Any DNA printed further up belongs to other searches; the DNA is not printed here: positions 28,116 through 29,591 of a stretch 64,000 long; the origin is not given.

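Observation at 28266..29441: Receiver domain fused directly to an MgtE channel pore, replacing the Mg-sensing N/CBS domains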

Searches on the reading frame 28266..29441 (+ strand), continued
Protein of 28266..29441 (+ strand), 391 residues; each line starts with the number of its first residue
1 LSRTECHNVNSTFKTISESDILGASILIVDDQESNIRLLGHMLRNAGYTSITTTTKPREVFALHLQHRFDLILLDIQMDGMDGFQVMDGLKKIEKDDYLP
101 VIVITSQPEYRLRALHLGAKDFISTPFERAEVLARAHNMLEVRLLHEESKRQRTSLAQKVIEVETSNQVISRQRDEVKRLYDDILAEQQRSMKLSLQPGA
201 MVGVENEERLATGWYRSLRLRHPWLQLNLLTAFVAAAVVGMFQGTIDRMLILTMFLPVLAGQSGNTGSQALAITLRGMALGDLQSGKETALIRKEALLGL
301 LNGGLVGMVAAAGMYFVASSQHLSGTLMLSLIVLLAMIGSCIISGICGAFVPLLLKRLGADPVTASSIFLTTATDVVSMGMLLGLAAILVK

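Call 9: search_solved_structures(query=window:28266-29441:+, max_evalue=0.00001, show_alignments=5)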
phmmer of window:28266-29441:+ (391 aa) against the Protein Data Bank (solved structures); distinct sequences matched with E-value up to 0.00001: 134 (the best 60 are shown).
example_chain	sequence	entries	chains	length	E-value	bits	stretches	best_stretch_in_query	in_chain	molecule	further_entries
9g85_A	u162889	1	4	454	9.1e-23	84.3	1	23-155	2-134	Response regulator PleD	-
2wb4_A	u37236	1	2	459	9.5e-23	84.2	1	23-155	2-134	DIGUANYLATE CYCLASE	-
9g86_A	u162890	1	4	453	1.5e-22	83.6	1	24-155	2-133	Response regulator PleD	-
1w25_A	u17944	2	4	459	1.6e-22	83.5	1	24-155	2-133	STALKED-CELL DIFFERENTIATION CONTROLLING PROTEIN | RESPONSE REGULATOR PLED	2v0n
4u9n_A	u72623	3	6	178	9e-15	58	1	221-390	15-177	Magnesium transporter MgtE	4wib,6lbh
4u9l_A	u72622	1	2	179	9.1e-15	58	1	221-390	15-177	Magnesium transporter MgtE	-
8h5e_A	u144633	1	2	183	9.7e-15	57.9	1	221-390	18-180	Magnesium transporter MgtE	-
2yvx_A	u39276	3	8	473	3e-14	56.3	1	221-390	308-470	Mg2+ transporter MgtE | Magnesium transporter MgtE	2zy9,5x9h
1mvo_A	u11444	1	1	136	8.1e-13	51.5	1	24-141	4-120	PhoP response regulator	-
8fk2_A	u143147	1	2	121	4.3e-12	49.2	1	25-137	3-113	Putative response regulator CovR VicR-like protein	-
9ji3_J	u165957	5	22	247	1.7e-11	47.2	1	17-160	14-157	DNA-binding response regulator | Possible two component system response transcriptional positive regulator PhoP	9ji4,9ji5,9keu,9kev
3r0j_A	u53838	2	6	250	1.7e-11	47.2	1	17-160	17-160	POSSIBLE TWO COMPONENT SYSTEM RESPONSE TRANSCRIPTIONAL POSITIVE REGULATOR PHOP | Response regulator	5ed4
6zxc_A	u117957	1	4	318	1.9e-11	47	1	25-151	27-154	Putative GGDEF/response regulator receiver domain protein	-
7cci_A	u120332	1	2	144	2.1e-11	46.9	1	22-140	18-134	AdeR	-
6zxm_A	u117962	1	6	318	2.1e-11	46.9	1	25-151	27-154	Putative GGDEF/response regulator receiver domain protein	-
6zxb_A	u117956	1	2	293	2.4e-11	46.7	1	25-151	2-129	Putative GGDEF/response regulator receiver domain protein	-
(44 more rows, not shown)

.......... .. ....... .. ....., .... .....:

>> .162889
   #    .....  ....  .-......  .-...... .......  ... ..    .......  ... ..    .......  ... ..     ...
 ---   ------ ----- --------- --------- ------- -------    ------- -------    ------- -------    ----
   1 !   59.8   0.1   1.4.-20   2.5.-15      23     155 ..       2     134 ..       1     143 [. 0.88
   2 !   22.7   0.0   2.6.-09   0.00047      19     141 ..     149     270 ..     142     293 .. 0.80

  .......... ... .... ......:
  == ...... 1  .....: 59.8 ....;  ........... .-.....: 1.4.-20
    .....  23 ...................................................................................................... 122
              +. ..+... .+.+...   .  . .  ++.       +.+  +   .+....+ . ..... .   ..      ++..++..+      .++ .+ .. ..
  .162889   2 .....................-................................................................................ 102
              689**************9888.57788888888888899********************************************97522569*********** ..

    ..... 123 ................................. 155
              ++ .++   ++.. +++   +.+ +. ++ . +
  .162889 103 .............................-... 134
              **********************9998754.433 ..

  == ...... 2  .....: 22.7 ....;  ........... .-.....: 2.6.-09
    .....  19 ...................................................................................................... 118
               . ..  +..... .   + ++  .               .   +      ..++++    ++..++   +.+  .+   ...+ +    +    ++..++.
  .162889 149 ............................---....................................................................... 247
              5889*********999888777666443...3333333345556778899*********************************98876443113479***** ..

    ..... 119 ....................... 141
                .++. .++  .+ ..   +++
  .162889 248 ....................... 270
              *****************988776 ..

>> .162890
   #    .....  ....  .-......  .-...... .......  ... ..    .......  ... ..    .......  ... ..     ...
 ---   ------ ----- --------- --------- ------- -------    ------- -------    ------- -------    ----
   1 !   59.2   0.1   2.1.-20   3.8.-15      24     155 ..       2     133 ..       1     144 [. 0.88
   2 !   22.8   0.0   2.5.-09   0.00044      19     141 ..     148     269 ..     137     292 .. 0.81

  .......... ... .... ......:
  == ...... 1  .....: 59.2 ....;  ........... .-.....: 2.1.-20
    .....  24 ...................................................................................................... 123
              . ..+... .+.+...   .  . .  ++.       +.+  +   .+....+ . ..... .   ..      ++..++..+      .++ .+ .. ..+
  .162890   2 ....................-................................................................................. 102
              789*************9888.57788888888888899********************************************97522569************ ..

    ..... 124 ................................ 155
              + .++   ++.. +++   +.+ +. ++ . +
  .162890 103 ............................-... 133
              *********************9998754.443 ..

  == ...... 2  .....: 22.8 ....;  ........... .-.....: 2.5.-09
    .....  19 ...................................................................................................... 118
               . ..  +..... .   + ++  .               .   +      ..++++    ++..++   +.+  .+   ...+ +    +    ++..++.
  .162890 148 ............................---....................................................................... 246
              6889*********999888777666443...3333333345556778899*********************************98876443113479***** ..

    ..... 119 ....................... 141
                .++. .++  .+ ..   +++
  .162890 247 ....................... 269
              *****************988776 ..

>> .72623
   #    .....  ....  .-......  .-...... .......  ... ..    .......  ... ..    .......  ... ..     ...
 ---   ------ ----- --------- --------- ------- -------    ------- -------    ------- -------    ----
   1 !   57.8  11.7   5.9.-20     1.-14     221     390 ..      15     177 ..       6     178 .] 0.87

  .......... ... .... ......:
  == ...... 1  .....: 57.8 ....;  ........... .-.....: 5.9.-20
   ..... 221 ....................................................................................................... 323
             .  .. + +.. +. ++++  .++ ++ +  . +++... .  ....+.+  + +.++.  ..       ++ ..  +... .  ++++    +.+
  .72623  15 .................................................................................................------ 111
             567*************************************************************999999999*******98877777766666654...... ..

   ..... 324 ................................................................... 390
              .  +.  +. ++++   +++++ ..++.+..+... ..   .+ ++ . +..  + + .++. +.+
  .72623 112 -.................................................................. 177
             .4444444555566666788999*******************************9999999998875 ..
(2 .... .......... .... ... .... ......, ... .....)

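Call 13: find_encoding_contigs(protein=P0005, flank=8000, max_places=3)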
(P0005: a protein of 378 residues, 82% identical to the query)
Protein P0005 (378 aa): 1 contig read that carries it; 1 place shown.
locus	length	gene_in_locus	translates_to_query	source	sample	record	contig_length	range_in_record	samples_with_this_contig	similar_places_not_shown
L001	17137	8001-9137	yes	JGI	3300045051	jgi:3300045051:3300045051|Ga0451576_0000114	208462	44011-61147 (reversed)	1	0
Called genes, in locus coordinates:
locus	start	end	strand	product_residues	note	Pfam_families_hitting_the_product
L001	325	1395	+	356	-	PF00072:Response_reg, PF13487:HD_5, PF01966:HD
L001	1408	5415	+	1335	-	PF00989:PAS, PF13426:PAS_9, PF00989:PAS, PF13426:PAS_9, PF00989:PAS, PF13426:PAS_9, PF00989:PAS, PF08448:PAS_4, +6 more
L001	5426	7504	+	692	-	PF00072:Response_reg, PF23198:PDE8A_N (faint), PF00512:HisKA, PF02518:HATPase_c, PF00072:Response_reg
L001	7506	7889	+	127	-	PF00072:Response_reg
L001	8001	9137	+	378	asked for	PF00072:Response_reg, PF01769:MgtE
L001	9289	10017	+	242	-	PF12697:Abhydrolase_6, PF00561:Abhydrolase_1 (weak)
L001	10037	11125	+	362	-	PF10023:Aminopep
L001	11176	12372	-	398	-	PF01594:AI-2E_transport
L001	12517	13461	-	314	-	PF03631:Virul_fac_BrkB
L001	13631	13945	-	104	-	PF04972:BON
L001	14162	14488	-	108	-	PF22277:EncFtn-like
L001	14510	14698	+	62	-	-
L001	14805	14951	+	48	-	PF11752:DUF3309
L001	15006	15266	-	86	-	-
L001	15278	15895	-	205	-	PF06210:DUF1003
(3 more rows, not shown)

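Call 14: find_encoding_contigs(protein=P0098, flank=8000, max_places=3)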
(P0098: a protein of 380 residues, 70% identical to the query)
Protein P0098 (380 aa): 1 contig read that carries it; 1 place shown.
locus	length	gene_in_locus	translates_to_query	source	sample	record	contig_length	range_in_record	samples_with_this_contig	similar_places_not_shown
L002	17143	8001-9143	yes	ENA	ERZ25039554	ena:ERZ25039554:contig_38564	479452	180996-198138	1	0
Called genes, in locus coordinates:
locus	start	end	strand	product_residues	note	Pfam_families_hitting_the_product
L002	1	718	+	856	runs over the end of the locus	PF00989:PAS, PF13426:PAS_9, PF00989:PAS, PF08448:PAS_4, PF00989:PAS, PF13188:PAS_8, PF13426:PAS_9, PF00512:HisKA, +5 more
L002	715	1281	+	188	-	PF00072:Response_reg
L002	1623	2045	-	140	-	-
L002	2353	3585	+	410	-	PF00072:Response_reg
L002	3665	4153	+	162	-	PF00072:Response_reg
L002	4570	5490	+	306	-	PF00989:PAS (weak), PF13426:PAS_9 (weak)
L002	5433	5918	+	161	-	PF00989:PAS (weak), PF13426:PAS_9 (weak)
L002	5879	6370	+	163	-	PF00989:PAS, PF13426:PAS_9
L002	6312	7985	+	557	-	PF00989:PAS, PF08448:PAS_4, PF13426:PAS_9, PF00512:HisKA, PF02518:HATPase_c, PF00072:Response_reg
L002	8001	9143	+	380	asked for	PF00072:Response_reg, PF01769:MgtE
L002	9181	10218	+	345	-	PF00072:Response_reg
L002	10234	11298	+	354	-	PF00072:Response_reg, PF13487:HD_5, PF01966:HD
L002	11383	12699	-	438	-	PF04403:PqiA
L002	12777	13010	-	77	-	PF06305:LapA_dom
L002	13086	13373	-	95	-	-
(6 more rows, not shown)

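Call 15: find_encoding_contigs(protein=P0072, flank=8000, max_places=3)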
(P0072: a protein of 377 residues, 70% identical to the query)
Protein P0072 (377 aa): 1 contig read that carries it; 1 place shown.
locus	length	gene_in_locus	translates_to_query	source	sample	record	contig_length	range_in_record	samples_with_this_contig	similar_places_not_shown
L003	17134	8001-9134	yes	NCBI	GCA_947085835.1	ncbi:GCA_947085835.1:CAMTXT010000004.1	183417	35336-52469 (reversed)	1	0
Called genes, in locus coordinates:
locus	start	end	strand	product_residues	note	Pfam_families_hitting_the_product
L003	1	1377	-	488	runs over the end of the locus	PF00199:Catalase, PF06628:Catalase-rel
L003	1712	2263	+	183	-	PF02525:Flavodoxin_2, PF03358:FMN_red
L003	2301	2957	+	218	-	PF20334:DUF6629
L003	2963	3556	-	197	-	PF01339:CheB_methylest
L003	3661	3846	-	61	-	PF05532:CsbD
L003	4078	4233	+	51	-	-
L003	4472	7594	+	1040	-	PF05227:CHASE3, PF00989:PAS, PF08448:PAS_4, PF00989:PAS, PF13188:PAS_8, PF13426:PAS_9, PF00989:PAS, PF13426:PAS_9, +7 more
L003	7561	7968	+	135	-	PF00072:Response_reg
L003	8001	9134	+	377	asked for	PF00072:Response_reg, PF01769:MgtE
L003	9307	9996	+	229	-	PF00072:Response_reg, PF00990:GGDEF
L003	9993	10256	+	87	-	PF00990:GGDEF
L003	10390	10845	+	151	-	PF07963:N_methyl, PF08334:T2SSG, PF22434:PilW_C (weak)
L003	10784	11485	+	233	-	PF07963:N_methyl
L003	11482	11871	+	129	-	PF07963:N_methyl, PF02501:T2SSI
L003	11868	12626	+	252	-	PF07963:N_methyl, PF11612:T2SSJ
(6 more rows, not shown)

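Call 16: find_encoding_contigs(protein=P0009, flank=8000, max_places=3)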
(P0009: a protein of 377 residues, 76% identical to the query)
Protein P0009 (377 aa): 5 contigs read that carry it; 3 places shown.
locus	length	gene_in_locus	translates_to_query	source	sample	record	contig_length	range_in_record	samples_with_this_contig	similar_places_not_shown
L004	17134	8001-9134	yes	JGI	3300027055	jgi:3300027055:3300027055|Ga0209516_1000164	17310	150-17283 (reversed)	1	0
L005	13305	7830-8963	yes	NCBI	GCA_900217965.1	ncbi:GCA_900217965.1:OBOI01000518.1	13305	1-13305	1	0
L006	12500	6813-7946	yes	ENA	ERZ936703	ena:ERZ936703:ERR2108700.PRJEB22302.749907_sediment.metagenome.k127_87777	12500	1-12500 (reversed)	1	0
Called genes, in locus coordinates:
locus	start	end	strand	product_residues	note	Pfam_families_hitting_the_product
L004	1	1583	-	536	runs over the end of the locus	?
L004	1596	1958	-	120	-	PF00072:Response_reg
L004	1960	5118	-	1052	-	PF05227:CHASE3, PF00989:PAS (weak), PF08448:PAS_4, PF13188:PAS_8 (weak), PF13185:GAF_2 (weak), PF00512:HisKA, PF02518:HATPase_c, PF00072:Response_reg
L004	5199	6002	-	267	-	-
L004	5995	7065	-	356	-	PF00072:Response_reg, PF13487:HD_5, PF01966:HD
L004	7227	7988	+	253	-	PF00072:Response_reg, PF01627:Hpt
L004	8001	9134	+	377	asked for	PF00072:Response_reg, PF01769:MgtE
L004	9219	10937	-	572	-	PF07244:POTRA (faint), PF08479:POTRA_2, PF03865:ShlB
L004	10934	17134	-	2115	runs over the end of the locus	?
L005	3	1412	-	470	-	?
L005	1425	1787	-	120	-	PF00072:Response_reg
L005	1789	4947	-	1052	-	PF05227:CHASE3, PF00989:PAS (weak), PF08448:PAS_4, PF13188:PAS_8 (weak), PF13185:GAF_2 (weak), PF00512:HisKA, PF02518:HATPase_c, PF00072:Response_reg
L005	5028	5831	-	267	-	-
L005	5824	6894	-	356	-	PF00072:Response_reg, PF13487:HD_5, PF01966:HD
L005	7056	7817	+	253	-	PF00072:Response_reg, PF01627:Hpt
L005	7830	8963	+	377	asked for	PF00072:Response_reg, PF01769:MgtE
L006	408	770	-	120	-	PF00072:Response_reg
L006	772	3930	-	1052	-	PF05227:CHASE3, PF00989:PAS (weak), PF08448:PAS_4, PF13188:PAS_8 (weak), PF13185:GAF_2 (weak), PF00512:HisKA, PF02518:HATPase_c, PF00072:Response_reg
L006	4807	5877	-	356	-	PF00072:Response_reg, PF13487:HD_5, PF01966:HD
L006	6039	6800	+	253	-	PF00072:Response_reg, PF01627:Hpt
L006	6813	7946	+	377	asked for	PF00072:Response_reg, PF01769:MgtE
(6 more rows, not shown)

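Call 17: find_encoding_contigs(protein=P0010, flank=8000, max_places=3)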
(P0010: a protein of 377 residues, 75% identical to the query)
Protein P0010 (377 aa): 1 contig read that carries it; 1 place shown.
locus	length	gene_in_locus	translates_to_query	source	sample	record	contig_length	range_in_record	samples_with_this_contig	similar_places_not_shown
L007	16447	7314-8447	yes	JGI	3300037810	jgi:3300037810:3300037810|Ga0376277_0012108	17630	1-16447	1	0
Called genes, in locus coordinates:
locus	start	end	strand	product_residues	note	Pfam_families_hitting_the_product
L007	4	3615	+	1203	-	PF00989:PAS, PF13426:PAS_9, PF00989:PAS, PF13426:PAS_9, PF00989:PAS, PF08448:PAS_4, PF13426:PAS_9, PF00512:HisKA, +6 more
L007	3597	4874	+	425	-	PF00072:Response_reg, PF00512:HisKA, PF02518:HATPase_c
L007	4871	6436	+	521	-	PF00072:Response_reg, PF00512:HisKA (weak), PF02518:HATPase_c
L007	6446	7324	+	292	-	PF00072:Response_reg, PF01627:Hpt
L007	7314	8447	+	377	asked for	PF00072:Response_reg, PF01769:MgtE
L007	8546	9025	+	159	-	PF13505:OMP_b-brl, PF01389:OmpA_membrane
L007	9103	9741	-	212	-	PF13545:HTH_Crp_2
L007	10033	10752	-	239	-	PF00027:cNMP_binding (weak), PF13545:HTH_Crp_2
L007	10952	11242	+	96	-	-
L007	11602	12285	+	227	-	PF00691:OmpA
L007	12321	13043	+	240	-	-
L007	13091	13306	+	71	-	PF13441:Gly-zipper_YMGG, PF05433:Rick_17kDa_Anti (weak)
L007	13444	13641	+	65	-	-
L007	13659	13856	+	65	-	-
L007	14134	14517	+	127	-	-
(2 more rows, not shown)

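Call 18: find_encoding_contigs(protein=P0036, flank=8000, max_places=3)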
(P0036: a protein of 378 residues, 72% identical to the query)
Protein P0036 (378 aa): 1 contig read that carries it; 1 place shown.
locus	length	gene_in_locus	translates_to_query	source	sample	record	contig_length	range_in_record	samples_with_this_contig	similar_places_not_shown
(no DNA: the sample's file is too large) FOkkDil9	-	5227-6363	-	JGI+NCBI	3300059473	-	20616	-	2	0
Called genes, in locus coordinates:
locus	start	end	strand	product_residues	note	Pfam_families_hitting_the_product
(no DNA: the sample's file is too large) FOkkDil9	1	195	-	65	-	?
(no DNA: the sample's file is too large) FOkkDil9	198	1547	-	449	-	-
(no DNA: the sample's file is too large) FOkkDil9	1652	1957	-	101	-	-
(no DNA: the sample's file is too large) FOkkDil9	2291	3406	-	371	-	-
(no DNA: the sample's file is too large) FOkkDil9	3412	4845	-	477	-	PF13304:AAA_21, PF13175:AAA_15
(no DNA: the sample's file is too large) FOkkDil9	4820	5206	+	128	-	PF01966:HD (weak), PF13487:HD_5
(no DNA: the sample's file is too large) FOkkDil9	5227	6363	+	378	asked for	PF00072:Response_reg, PF01769:MgtE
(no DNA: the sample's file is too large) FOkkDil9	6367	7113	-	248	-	PF00072:Response_reg, PF01627:Hpt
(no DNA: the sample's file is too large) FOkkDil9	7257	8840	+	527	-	PF00072:Response_reg, PF02518:HATPase_c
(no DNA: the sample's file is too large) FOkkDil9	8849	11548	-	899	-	PF00690:Cation_ATPase_N, PF00122:E1-E2_ATPase, PF13246:Cation_ATPase, PF00702:Hydrolase, PF08282:Hydrolase_3 (faint), PF00689:Cation_ATPase_C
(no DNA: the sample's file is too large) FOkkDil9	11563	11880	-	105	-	PF13591:MerR_2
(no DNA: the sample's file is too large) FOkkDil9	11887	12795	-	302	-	PF00226:DnaJ, PF01556:DnaJ_C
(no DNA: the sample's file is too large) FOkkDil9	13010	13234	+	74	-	-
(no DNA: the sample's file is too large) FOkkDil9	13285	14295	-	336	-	PF01636:APH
